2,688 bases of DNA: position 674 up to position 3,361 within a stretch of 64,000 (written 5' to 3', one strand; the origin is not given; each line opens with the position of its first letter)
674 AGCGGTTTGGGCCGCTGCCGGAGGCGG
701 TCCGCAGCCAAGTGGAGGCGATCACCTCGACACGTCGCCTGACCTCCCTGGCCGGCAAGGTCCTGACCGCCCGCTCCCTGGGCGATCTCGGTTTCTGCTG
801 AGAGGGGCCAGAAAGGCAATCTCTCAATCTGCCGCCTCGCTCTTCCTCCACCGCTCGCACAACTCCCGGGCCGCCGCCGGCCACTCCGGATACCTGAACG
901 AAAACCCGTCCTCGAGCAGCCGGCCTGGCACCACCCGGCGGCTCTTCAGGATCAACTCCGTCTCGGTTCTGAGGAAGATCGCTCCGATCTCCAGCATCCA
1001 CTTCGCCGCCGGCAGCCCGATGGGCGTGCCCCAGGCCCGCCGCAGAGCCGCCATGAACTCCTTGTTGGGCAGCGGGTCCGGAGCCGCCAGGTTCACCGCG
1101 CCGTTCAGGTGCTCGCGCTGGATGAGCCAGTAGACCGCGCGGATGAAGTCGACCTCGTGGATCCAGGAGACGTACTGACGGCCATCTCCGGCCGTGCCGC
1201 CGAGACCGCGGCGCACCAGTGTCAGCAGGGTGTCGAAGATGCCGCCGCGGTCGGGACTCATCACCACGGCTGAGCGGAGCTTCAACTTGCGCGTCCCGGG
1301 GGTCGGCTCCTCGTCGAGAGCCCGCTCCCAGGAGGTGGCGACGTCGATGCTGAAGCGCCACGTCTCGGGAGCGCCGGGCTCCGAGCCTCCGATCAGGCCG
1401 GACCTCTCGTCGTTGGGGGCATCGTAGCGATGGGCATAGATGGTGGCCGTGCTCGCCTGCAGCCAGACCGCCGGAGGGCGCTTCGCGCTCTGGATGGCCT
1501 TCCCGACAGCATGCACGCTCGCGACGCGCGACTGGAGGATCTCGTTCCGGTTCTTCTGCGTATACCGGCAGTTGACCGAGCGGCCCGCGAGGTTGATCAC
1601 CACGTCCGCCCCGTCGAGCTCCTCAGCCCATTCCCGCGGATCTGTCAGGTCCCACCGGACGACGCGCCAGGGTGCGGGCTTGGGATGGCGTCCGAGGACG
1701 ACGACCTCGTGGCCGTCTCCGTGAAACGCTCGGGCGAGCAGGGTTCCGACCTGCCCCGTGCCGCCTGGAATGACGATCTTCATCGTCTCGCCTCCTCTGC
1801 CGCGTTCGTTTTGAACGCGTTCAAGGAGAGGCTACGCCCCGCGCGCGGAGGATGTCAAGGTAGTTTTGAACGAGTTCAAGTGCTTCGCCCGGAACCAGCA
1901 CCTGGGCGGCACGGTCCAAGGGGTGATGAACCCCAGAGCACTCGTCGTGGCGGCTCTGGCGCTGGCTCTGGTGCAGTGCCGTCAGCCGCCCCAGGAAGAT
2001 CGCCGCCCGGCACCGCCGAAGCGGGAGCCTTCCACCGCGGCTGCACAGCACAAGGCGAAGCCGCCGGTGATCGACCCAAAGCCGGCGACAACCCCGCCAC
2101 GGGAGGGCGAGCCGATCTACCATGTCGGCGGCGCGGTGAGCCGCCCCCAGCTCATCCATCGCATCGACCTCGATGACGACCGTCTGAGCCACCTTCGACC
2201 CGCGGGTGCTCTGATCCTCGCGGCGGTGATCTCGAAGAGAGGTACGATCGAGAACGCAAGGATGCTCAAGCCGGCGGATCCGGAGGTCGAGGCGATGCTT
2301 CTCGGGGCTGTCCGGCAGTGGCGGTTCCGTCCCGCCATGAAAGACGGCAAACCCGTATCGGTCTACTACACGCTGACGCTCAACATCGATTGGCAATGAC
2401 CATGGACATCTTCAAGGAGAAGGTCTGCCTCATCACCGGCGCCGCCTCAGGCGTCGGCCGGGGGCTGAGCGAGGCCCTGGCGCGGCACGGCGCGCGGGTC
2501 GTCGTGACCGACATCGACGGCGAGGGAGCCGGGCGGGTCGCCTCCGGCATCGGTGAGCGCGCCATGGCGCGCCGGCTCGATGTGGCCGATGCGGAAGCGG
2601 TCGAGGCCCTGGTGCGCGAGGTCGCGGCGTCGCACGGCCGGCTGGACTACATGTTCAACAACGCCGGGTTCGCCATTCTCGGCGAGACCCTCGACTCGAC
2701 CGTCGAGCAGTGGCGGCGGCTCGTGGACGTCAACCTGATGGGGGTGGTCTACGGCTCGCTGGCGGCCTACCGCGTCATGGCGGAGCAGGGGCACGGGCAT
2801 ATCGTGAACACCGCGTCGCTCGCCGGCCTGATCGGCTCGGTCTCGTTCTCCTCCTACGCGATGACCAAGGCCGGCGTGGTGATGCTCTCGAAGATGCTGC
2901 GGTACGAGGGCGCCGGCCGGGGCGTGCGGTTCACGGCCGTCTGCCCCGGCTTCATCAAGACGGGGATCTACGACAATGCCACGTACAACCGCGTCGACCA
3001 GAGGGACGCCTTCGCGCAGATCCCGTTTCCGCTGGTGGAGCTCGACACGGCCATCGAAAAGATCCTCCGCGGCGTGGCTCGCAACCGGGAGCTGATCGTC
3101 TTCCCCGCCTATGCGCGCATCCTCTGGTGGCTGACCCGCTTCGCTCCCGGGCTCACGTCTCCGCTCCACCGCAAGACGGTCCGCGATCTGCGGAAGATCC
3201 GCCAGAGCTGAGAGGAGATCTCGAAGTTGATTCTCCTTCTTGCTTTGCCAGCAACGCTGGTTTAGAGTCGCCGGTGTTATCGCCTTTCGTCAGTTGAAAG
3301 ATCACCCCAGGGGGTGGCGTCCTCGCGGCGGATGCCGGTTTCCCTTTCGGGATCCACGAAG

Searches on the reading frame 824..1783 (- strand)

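Call 8: search_protein_families(library=pfam, proteins=[window:824-1783:-], max_evalue=0.001)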
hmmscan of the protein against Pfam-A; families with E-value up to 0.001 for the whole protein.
window:824-1783:- (319 aa): 5 families
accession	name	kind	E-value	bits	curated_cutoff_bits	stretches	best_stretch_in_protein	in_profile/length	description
PF01370.27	Epimerase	-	2.6e-18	66.8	20.9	1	3-232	1-239/240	NAD dependent epimerase/dehydratase family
PF08338.16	DUF1731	-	3.4e-12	46.3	27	1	261-308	3-47/47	Domain of unknown function (DUF1731)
PF13460.12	NAD_binding_10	-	1.5e-07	31.9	27.2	1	7-76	1-74/184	NAD(P)H-binding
PF04321.23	RmlD_sub_bind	-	1.4e-06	28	27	1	1-67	1-60/287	RmlD substrate binding domain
PF16363.11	GDP_Man_Dehyd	-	3.8e-06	27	27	1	5-127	2-144/332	GDP-mannose 4,6 dehydratase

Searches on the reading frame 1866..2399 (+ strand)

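Call 8: search_protein_families(library=pfam, proteins=[window:1866-2399:+], max_evalue=0.001)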
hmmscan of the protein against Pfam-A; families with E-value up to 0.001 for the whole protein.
window:1866-2399:+ (177 aa): 1 family
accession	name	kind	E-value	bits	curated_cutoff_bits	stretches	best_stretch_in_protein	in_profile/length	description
PF03544.19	TonB_C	-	1.2e-08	35.7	24.6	1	111-172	13-75/79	Gram-negative bacterial TonB protein C-terminal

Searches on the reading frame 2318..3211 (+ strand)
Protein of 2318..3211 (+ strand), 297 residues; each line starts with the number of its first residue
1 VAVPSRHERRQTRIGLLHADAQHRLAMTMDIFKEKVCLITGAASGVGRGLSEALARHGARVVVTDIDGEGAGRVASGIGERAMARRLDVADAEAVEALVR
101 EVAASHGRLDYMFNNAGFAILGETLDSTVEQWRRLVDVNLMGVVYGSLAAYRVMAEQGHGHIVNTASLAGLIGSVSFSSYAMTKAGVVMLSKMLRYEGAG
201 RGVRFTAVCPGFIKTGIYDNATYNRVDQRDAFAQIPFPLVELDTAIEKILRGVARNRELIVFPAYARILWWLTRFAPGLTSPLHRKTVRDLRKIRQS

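Call 8: search_protein_families(library=pfam, proteins=[window:2318-3211:+], max_evalue=0.001)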
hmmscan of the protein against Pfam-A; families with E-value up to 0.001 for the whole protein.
window:2318-3211:+ (297 aa): 3 families
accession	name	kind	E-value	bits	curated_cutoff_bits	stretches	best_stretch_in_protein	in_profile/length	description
PF00106.31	adh_short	-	4.2e-49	167.1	26.6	1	35-220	1-189/195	short chain dehydrogenase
PF13561.12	adh_short_C2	-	8.8e-43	147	27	1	41-224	1-187/236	Enoyl-(Acyl carrier protein) reductase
PF08659.16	KR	-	1.2e-09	38.8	22.6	1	37-185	3-154/180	KR domain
